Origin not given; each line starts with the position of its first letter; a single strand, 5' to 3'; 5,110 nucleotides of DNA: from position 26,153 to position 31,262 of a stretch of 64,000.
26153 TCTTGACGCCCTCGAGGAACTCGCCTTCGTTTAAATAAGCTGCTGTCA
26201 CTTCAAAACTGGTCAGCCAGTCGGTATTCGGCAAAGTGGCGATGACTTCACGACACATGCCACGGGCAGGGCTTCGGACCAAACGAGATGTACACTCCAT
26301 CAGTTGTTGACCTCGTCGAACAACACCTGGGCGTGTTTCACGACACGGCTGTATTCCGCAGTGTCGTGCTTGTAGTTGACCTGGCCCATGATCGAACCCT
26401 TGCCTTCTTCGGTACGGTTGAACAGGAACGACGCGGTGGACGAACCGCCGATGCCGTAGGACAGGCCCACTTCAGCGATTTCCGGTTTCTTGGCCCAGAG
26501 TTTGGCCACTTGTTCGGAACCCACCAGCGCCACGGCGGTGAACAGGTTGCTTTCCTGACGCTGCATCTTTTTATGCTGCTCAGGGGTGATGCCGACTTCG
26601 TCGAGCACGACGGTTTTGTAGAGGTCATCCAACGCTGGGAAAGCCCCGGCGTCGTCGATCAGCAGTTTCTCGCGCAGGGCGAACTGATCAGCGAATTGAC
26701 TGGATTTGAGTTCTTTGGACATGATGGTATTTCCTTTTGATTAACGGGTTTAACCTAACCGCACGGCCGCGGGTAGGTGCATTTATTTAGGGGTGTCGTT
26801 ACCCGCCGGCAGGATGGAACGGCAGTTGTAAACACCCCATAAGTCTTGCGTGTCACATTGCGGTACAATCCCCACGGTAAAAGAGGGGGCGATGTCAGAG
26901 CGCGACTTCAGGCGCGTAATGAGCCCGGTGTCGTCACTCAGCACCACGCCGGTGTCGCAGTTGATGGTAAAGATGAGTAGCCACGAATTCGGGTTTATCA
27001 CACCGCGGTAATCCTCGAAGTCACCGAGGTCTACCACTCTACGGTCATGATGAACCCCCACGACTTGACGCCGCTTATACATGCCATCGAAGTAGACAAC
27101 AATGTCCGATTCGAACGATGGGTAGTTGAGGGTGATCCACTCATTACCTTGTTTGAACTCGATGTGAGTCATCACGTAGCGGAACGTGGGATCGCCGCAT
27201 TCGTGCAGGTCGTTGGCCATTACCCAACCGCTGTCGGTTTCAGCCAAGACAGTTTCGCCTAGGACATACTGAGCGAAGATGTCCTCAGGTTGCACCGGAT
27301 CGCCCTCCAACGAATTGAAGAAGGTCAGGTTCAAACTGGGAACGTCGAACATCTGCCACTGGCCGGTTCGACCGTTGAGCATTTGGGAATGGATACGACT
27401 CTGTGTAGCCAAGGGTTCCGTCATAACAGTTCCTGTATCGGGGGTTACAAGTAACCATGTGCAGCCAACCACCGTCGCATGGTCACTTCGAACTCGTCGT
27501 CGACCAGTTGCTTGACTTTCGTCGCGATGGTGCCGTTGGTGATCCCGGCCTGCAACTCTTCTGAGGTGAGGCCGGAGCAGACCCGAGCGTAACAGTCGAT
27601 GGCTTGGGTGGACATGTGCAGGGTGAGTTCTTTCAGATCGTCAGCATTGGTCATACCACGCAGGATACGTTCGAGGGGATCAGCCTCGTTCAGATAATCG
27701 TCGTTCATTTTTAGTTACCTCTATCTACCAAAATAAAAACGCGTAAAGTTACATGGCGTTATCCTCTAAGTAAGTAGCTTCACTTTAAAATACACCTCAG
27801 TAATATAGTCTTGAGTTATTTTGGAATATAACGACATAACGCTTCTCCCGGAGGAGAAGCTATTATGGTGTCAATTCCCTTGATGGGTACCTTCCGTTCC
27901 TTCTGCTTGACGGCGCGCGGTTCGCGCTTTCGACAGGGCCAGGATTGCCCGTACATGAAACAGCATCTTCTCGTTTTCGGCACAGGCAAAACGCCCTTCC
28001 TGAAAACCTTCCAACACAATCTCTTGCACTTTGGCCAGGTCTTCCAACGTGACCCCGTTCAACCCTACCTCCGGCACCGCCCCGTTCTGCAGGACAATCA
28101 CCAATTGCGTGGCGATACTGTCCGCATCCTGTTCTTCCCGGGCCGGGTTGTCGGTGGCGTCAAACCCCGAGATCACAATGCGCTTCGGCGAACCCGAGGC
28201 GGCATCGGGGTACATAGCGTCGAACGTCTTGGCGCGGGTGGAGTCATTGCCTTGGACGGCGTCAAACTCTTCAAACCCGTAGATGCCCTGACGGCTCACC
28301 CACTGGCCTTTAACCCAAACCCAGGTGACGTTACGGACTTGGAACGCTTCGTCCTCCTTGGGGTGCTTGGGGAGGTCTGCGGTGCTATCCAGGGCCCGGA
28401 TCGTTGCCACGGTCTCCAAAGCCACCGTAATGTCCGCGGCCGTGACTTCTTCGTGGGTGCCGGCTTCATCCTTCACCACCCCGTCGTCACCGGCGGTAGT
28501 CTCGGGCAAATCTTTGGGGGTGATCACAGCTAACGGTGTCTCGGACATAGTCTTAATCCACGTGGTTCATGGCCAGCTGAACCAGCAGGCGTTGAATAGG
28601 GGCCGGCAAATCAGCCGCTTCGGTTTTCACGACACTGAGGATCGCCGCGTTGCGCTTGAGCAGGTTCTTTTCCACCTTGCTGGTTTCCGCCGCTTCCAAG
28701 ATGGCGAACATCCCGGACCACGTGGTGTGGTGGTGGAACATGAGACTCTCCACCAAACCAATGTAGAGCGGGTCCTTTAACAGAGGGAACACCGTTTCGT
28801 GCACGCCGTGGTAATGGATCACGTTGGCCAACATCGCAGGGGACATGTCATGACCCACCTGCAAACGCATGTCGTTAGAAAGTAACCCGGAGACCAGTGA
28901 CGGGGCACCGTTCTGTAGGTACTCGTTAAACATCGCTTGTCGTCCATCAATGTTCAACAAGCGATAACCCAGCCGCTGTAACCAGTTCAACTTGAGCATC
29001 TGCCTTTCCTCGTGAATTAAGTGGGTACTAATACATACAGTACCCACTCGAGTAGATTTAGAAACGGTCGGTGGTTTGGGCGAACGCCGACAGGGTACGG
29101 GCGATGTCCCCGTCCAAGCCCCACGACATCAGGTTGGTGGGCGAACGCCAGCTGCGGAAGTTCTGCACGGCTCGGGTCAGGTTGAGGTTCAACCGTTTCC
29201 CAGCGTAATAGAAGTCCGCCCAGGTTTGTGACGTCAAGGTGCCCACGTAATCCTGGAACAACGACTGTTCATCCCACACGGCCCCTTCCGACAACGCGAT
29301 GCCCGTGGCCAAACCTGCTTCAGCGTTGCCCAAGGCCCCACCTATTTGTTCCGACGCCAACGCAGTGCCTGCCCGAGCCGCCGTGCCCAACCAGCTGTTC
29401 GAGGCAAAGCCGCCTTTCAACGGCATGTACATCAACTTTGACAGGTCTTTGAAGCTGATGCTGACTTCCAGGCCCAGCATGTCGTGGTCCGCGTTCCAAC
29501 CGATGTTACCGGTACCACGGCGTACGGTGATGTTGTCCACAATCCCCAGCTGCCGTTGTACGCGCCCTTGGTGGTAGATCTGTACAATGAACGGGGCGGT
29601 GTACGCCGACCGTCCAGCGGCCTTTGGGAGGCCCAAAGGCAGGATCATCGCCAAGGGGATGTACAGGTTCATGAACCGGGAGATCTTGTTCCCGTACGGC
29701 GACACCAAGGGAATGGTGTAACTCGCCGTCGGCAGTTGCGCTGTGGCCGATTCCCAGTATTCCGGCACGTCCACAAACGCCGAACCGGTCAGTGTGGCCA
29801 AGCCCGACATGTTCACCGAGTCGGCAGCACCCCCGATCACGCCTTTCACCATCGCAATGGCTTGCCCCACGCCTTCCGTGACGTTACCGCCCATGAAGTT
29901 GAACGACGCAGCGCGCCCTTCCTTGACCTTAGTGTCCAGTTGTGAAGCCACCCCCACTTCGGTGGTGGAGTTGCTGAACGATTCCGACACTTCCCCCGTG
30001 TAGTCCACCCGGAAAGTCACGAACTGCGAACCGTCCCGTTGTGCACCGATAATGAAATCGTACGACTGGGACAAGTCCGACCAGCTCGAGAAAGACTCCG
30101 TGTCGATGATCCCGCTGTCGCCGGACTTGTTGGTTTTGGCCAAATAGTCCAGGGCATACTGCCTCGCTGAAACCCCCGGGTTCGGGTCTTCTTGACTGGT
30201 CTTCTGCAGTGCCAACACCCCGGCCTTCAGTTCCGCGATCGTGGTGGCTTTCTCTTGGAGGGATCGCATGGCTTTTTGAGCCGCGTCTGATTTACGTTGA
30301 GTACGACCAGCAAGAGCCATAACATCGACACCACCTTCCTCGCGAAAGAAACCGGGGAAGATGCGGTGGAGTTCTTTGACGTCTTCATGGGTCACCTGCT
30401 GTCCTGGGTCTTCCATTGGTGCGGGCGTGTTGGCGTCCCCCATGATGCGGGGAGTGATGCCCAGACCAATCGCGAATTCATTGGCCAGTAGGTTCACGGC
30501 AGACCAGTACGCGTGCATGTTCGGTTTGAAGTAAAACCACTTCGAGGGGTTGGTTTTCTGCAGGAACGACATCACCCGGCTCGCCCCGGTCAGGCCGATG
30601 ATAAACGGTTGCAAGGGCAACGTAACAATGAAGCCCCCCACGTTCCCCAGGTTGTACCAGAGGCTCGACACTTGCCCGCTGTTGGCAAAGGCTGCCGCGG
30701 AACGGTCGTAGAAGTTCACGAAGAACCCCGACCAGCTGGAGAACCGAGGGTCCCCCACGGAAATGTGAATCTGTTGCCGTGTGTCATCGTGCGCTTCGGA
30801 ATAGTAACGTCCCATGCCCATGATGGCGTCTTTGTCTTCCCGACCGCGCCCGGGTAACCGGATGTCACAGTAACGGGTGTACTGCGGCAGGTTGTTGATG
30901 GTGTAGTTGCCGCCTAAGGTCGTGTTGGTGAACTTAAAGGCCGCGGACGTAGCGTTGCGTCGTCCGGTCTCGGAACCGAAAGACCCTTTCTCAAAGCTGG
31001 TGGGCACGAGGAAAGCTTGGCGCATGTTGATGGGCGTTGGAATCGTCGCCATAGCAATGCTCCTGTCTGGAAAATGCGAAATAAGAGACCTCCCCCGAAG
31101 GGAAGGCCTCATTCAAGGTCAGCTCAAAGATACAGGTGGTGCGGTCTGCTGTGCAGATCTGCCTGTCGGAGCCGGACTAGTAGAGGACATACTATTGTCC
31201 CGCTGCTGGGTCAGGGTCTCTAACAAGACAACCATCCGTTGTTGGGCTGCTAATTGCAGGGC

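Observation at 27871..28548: Tad1-like immune-signal sponge with a head-protein propeptide, encoded in a late structural operon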

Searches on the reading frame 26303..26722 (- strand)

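Call 4: search_protein_families(library=pfam, proteins=[window:26303-26722:-], max_evalue=1)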
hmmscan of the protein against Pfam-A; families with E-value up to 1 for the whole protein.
window:26303-26722:- (140 aa): 0 families

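Call 5: search_protein_families(library=phrogs, proteins=[window:26303-26722:-], max_evalue=0.1)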
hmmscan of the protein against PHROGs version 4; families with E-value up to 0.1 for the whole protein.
window:26303-26722:- (140 aa): 3 families
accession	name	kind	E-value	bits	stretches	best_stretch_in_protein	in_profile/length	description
phrog_16459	-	unknown function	2.1e-38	132.5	1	1-140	1-136/136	-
phrog_9746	-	unknown function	0.00077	20.5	1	22-115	30-127/153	-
phrog_31616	-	unknown function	0.047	14.3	1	75-134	25-83/148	-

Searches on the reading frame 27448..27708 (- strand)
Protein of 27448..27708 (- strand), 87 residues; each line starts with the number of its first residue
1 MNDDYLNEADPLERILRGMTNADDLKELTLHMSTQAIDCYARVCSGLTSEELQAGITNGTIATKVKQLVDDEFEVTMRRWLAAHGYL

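Call 4: search_protein_families(library=pfam, proteins=[window:27448-27708:-], max_evalue=1)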
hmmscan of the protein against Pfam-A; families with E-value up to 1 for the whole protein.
window:27448-27708:- (87 aa): 0 families

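Call 5: search_protein_families(library=phrogs, proteins=[window:27448-27708:-], max_evalue=0.1)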
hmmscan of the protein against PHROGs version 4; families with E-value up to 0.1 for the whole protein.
window:27448-27708:- (87 aa): 1 family
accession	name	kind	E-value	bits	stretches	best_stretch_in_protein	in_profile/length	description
phrog_12924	-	unknown function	0.046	15.2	1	8-72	14-76/97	-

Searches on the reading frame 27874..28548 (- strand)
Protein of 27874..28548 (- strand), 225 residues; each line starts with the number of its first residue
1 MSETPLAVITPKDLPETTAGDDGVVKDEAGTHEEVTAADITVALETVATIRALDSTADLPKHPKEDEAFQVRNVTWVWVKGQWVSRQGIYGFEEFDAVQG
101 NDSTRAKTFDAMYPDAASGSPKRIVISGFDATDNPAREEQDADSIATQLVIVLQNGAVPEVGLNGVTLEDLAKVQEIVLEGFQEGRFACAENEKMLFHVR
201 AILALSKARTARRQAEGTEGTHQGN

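Call 4: search_protein_families(library=pfam, proteins=[window:27874-28548:-], max_evalue=1)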
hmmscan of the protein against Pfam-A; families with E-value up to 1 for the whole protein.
window:27874-28548:- (225 aa): 0 families

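Call 5: search_protein_families(library=phrogs, proteins=[window:27874-28548:-], max_evalue=0.1)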
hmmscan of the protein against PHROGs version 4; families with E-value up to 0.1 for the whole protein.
window:27874-28548:- (225 aa): 4 families
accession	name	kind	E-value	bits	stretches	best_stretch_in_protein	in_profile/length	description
phrog_23843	-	unknown function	5e-45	154.7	1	102-225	80-200/200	-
phrog_22140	-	unknown function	3.6e-41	142.2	1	19-225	32-230/230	-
phrog_2428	-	unknown function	3.3e-15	57.3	1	144-223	51-130/131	-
phrog_15437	-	tail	0.035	13.7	1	28-82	327-379/656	tail fiber protein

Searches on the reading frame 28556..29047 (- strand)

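Call 4: search_protein_families(library=pfam, proteins=[window:28556-29047:-], max_evalue=1)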
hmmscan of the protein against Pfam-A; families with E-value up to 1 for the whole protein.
window:28556-29047:- (164 aa): 0 families

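Call 5: search_protein_families(library=phrogs, proteins=[window:28556-29047:-], max_evalue=0.1)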
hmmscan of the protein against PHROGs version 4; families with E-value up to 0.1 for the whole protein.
window:28556-29047:- (164 aa): 0 families

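Call 77: search_protein_families(library=ncbifam, proteins=[window:28556-29047:-], max_evalue=1)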
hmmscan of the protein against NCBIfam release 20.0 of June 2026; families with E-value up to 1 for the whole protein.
window:28556-29047:- (164 aa): 1 family
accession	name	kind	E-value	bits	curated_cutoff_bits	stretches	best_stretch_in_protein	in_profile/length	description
NF004229.0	PRK05677.1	subfamily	0.02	13.4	879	1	104-163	114-172/563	long-chain-fatty-acid--CoA ligase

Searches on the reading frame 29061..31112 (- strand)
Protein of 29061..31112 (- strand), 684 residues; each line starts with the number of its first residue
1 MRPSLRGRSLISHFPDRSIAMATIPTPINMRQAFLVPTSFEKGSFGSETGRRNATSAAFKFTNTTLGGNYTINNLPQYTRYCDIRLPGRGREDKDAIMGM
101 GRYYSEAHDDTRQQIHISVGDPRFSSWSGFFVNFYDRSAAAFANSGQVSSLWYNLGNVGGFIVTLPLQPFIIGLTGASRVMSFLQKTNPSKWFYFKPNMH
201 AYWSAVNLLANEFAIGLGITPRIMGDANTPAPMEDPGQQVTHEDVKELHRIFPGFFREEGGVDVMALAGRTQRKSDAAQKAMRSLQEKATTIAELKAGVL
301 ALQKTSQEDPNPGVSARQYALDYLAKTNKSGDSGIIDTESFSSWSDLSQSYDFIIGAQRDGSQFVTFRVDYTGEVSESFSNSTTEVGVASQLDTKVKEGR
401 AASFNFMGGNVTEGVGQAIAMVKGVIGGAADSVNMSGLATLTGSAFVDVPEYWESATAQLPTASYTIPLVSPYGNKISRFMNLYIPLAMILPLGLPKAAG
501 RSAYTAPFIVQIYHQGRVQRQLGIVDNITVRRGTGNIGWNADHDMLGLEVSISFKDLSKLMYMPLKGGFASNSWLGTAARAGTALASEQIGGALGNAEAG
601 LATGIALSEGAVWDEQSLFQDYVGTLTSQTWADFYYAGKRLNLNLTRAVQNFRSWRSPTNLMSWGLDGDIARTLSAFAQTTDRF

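Call 4: search_protein_families(library=pfam, proteins=[window:29061-31112:-], max_evalue=1)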
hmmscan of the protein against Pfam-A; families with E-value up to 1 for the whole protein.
window:29061-31112:- (684 aa): 0 families

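Call 5: search_protein_families(library=phrogs, proteins=[window:29061-31112:-], max_evalue=0.1)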
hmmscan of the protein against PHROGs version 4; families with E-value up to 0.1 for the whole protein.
window:29061-31112:- (684 aa): 2 families
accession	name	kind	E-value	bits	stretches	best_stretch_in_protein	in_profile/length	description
phrog_3181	-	unknown function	3.2e-227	757.4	2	331-683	379-702/703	-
phrog_20401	-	head and packaging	1.8e-17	64.2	1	366-577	204-420/473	virion structural protein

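Call 26: search_dna_similar(query=window:29061-31112:-, collection=phages, mode=protein, max_rows=12)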
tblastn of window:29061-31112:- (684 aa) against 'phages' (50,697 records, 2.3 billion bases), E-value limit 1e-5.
Records with a match: 300; places in all: 300; records where one place covers at least 80% of the query: 156.
Best place of each record, by identity: 60-80% 68; <60% 232.
By first word of the organism name: Pseudomonas 80; Erwinia 62; Vibrio 23; Salmonella 23; Serratia 21; Aeromonas 20; Klebsiella 16; Ralstonia 13; Staphylococcus 7; Burkholderia 4; and 17 more.
By host as written in the record: Erwinia amylovora 35; Pseudomonas aeruginosa 32; - 30; Erwinia amylovora ATCC 29780 19; Klebsiella pneumoniae 14; Aeromonas hydrophila 10; Pseudomonas aeruginosa PAO1 8; Ralstonia solanacearum 6; and 83 more.
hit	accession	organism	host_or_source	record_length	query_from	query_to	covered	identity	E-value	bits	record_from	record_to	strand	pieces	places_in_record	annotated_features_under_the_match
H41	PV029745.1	Pseudomonas phage phiHQ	Pseudomonas aeruginosa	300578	13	684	98%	68.4%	0e+0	946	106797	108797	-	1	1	hypothetical protein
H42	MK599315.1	Pseudomonas phage PA1C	Pseudomonas aeruginosa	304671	13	684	98%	68.4%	0e+0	946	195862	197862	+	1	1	hypothetical protein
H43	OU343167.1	Pseudomonas phage vB_PaeM_phiLBG22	-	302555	13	684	98%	68.4%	0e+0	946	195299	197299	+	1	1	record has no annotation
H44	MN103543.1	Pseudomonas phage vB_PaeM_PS119XW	-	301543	13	684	98%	68.4%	0e+0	944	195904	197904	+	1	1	hypothetical protein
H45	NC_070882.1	Pseudomonas phage vB_PaeM_PS119XW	-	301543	13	684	98%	68.4%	0e+0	944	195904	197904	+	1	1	virion structural protein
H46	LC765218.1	Pseudomonas phage BRkr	Pseudomonas aeruginosa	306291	13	684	98%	68.2%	0e+0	945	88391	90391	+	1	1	hypothetical protein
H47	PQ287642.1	Pseudomonas phage HHBS36_1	Pseudomonas aeruginosa BWKH36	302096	13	684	98%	68.0%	0e+0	942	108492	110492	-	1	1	hypothetical protein (x2)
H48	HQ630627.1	Pseudomonas phage PhiPA3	Pseudomonas aeruginosa strain PAO1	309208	7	684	99%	67.3%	0e+0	921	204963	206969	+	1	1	214: hypothetical protein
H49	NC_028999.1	Pseudomonas phage PhiPA3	Pseudomonas aeruginosa strain PAO1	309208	7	684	99%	67.3%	0e+0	921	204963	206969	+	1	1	214: hypothetical protein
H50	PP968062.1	Pseudomonas phage HPP-Temi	Pseudomonas aeruginosa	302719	13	684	98%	67.8%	0e+0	940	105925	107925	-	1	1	hypothetical protein (x2)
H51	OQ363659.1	Pseudomonas phage D6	Pseudomonas syringae pv. tomato str. ...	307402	2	684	100%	63.6%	0e+0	870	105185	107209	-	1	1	hypothetical protein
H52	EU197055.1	Pseudomonas phage 201phi2-1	-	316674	4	684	100%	63.2%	0e+0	878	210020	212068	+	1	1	protein of unknown function | virion structural protein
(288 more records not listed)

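Call 28: get_annotated_region(hit=H48, flank=4000)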
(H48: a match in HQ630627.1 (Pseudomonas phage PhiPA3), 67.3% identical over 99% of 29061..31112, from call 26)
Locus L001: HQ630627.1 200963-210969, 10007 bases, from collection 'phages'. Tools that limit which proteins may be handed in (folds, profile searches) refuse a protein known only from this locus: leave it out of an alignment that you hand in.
description: Pseudomonas phage PhiPA3, complete genome.
organism: Pseudomonas phage PhiPA3 (NCBI taxid 998086)
taxonomy: Viruses; Duplodnaviria; Heunggongvirae; Uroviricota; Caudoviricetes; Miltoncavirus; Miltoncavirus PhiPA3
host: Pseudomonas aeruginosa strain PAO1; source: -; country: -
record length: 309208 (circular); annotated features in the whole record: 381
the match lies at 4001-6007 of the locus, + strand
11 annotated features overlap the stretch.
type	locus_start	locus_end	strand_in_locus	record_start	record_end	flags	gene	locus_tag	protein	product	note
CDS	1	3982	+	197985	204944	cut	213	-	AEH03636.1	tail fibre protein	similar to gp276 in Pseudomonas phage 201phi2-1, gp144, putative endolysin, Pseudomonas phage phiKZ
CDS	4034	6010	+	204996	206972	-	214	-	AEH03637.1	hypothetical protein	similar to gp277 in Pseudomonas phage 201phi2-1, gp182 Pseudomonas phage phiKZ, PPEV_gp182 Pseudomonas phage EL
CDS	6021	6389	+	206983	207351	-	215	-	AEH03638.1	hypothetical protein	-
CDS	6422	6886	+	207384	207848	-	216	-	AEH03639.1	hypothetical protein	-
CDS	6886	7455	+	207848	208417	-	217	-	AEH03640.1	hypothetical protein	similar to gp280 in Pseudomonas phage 201phi2-1, gp184 Pseudomonas phage phiKZ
CDS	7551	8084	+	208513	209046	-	218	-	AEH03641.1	hypothetical protein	-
CDS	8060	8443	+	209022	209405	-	219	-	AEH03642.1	hypothetical protein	-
CDS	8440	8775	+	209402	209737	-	220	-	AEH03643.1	hypothetical protein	-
CDS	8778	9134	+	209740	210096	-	221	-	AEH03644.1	hypothetical protein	PmbA/TldD family protein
CDS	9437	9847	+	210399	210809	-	222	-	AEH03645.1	hypothetical protein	similar to gp283 in Pseudomonas phage 201phi2-1, gp186 Pseudomonas phage phiKZ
CDS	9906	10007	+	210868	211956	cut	223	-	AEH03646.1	thymidylate kinase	similar to gp287 in Pseudomonas phage 201phi2-1, gp188 Pseudomonas phage phiKZ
